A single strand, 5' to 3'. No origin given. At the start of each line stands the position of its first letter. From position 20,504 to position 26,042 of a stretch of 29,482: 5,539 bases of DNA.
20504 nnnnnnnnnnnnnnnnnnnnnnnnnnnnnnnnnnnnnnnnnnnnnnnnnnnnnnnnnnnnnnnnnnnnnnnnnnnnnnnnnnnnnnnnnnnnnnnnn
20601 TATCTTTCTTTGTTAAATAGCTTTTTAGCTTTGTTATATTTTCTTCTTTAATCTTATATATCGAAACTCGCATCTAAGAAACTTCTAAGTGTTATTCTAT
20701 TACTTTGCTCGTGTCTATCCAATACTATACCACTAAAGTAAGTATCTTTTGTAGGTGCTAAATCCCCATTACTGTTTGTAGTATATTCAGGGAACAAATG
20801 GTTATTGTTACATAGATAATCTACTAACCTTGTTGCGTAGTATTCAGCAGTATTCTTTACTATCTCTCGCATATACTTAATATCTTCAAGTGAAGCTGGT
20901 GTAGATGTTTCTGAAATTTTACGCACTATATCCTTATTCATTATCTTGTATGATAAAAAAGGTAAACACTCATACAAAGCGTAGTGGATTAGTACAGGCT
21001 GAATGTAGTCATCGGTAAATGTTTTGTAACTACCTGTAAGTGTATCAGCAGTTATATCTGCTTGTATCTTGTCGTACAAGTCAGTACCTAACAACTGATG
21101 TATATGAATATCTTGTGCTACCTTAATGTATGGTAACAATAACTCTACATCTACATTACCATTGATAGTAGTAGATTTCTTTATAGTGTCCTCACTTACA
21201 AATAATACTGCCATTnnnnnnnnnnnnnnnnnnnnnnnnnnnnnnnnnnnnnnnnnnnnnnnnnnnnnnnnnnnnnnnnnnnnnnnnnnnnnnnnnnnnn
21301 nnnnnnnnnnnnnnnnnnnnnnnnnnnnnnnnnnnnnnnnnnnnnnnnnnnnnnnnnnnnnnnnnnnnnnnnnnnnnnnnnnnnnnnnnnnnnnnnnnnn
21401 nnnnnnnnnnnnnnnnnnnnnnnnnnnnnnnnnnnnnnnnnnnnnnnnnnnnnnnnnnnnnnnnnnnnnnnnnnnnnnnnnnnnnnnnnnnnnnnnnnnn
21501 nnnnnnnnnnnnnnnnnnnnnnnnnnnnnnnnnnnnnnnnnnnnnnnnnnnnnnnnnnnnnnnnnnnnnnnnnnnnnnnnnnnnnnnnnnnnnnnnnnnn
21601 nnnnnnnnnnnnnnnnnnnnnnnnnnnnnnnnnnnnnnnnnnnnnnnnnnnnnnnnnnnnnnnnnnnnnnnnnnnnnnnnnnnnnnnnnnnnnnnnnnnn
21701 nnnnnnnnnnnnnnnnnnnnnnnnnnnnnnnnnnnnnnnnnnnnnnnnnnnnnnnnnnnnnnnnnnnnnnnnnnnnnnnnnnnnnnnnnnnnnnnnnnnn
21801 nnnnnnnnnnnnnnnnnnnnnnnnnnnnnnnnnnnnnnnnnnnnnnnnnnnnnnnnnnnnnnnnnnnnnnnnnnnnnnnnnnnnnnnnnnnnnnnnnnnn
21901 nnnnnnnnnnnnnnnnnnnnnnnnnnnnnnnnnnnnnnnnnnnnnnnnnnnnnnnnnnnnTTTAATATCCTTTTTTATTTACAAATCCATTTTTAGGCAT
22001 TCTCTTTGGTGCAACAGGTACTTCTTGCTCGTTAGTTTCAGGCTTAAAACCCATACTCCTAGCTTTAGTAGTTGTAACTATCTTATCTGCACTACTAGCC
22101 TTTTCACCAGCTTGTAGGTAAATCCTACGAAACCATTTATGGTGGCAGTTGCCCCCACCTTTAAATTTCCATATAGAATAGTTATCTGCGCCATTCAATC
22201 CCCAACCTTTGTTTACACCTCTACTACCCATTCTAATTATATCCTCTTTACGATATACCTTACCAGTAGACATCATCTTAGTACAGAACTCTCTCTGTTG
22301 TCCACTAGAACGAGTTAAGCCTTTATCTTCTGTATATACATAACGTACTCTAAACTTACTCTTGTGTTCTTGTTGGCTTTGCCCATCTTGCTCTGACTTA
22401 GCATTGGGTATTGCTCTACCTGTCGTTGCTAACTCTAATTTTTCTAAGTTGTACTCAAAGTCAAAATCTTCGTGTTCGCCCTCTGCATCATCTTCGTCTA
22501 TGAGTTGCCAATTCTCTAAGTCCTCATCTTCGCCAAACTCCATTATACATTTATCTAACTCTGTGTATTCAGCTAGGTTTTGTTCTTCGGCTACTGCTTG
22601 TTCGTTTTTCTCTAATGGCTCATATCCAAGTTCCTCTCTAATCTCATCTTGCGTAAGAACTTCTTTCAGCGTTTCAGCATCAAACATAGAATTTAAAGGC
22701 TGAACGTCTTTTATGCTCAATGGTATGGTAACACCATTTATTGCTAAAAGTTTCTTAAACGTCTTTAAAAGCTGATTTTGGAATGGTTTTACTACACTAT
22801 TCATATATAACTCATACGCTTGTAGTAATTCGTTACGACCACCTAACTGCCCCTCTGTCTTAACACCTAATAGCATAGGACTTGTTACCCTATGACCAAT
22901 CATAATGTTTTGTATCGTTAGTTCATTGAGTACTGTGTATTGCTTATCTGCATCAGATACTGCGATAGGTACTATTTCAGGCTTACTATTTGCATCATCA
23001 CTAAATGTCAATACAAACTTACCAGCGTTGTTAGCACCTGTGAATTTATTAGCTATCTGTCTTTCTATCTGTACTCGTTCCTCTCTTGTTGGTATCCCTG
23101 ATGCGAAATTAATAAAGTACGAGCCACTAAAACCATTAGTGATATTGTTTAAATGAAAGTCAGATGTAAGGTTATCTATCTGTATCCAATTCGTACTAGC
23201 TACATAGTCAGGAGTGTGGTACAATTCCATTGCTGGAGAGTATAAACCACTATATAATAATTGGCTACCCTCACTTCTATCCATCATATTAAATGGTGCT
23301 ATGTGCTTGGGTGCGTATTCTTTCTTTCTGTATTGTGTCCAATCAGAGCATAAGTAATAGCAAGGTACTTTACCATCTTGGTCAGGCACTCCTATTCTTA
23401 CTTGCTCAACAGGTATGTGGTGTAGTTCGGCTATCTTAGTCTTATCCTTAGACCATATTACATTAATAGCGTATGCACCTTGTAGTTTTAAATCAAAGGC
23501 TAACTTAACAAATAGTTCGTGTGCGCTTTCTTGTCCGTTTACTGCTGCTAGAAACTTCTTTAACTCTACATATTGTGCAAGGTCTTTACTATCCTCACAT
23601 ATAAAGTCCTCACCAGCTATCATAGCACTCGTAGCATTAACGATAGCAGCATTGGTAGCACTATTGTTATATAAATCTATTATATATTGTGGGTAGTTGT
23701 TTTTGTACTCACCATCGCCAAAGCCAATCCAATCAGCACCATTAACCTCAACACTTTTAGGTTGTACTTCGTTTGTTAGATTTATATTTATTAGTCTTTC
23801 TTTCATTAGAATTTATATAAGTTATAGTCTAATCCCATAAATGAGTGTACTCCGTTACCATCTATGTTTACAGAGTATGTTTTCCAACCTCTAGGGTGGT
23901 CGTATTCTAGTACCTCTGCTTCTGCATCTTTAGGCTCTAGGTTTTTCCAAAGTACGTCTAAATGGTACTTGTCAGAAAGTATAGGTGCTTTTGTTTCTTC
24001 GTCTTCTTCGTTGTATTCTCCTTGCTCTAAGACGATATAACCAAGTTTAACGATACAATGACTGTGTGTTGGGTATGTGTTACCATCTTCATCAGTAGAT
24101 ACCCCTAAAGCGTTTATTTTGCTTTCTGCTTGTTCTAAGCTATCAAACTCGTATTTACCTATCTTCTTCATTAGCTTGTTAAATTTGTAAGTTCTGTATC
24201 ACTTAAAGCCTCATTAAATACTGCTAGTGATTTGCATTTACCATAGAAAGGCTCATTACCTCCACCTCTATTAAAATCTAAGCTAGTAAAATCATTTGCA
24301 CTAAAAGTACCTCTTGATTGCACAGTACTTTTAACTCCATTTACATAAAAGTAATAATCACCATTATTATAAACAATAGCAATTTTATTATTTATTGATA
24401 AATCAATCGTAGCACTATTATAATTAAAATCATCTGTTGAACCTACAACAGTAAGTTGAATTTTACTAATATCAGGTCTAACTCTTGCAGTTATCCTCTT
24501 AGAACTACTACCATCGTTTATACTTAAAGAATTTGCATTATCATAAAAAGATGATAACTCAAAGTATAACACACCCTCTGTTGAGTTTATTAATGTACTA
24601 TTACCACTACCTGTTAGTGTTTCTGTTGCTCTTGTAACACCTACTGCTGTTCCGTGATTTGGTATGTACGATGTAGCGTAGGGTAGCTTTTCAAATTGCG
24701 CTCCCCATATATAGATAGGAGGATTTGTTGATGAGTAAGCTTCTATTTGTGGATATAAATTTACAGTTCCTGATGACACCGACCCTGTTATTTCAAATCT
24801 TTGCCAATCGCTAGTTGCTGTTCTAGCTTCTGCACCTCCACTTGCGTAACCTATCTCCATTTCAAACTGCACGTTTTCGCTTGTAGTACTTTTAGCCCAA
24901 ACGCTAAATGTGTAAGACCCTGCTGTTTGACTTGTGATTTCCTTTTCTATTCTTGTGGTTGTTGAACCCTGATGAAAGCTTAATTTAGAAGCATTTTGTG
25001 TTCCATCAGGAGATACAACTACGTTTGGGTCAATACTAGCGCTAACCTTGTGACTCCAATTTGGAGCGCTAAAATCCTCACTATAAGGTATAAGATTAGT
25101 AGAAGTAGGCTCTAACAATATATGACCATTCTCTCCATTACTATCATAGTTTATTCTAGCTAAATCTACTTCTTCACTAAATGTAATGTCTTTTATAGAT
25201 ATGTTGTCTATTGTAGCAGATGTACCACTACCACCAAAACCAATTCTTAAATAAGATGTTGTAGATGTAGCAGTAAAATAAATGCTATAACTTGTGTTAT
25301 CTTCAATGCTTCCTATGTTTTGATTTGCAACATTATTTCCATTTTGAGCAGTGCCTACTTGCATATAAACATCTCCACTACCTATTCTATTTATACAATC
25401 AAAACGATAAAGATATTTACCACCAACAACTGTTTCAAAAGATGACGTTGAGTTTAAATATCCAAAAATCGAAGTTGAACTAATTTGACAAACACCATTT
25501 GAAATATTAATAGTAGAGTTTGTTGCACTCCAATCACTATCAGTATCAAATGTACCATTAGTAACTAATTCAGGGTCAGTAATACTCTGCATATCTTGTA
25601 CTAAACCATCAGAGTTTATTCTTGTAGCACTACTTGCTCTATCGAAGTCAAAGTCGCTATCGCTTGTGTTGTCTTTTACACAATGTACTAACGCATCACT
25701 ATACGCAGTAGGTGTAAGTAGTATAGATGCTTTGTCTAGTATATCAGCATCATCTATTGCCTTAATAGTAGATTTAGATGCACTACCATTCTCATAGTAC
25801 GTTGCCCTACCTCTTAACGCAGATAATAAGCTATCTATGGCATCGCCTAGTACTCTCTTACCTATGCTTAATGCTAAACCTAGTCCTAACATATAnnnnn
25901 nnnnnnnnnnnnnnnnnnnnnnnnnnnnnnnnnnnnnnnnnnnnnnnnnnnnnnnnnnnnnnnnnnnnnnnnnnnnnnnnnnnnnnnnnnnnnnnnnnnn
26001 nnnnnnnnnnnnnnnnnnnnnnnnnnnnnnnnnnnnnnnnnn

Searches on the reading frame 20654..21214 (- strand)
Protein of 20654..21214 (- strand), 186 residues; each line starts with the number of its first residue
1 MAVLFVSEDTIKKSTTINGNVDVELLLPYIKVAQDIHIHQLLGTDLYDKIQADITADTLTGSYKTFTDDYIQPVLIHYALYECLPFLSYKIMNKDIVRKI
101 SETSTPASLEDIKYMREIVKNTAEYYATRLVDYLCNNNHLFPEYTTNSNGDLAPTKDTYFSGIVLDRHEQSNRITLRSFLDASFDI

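Call 41: search_protein_families(library=phrogs, proteins=[window:20654-21214:-], max_evalue=0.001)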
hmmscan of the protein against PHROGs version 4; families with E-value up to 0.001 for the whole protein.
window:20654-21214:- (186 aa): 1 family
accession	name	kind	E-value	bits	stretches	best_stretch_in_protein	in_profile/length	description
phrog_35048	-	unknown function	1.7e-18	68.1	1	3-157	5-162/184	-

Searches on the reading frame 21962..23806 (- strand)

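Call 41: search_protein_families(library=phrogs, proteins=[window:21962-23806:-], max_evalue=0.001)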
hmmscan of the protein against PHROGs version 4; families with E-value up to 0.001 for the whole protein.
window:21962-23806:- (614 aa): 5 families
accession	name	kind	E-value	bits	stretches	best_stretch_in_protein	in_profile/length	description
phrog_33693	-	head and packaging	1.2e-77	262.7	1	8-609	4-558/560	portal protein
phrog_11226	-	head and packaging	7e-29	102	1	19-355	20-361/388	portal protein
phrog_12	-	head and packaging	3.3e-18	67.1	1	52-485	96-490/646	portal protein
phrog_2662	-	head and packaging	3.6e-07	30.2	1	77-414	100-424/717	portal protein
phrog_68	-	head and packaging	4.4e-05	23.3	1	190-349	167-323/344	portal protein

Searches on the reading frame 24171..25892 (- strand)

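Call 41: search_protein_families(library=phrogs, proteins=[window:24171-25892:-], max_evalue=0.001)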
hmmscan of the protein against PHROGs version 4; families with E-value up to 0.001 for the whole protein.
window:24171-25892:- (573 aa): 2 families
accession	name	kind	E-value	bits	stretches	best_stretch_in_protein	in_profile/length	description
phrog_5939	-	tail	1.1e-32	114.5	1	242-572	393-761/801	tail protein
phrog_34853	-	unknown function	8.2e-23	81.7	1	240-342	50-152/555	-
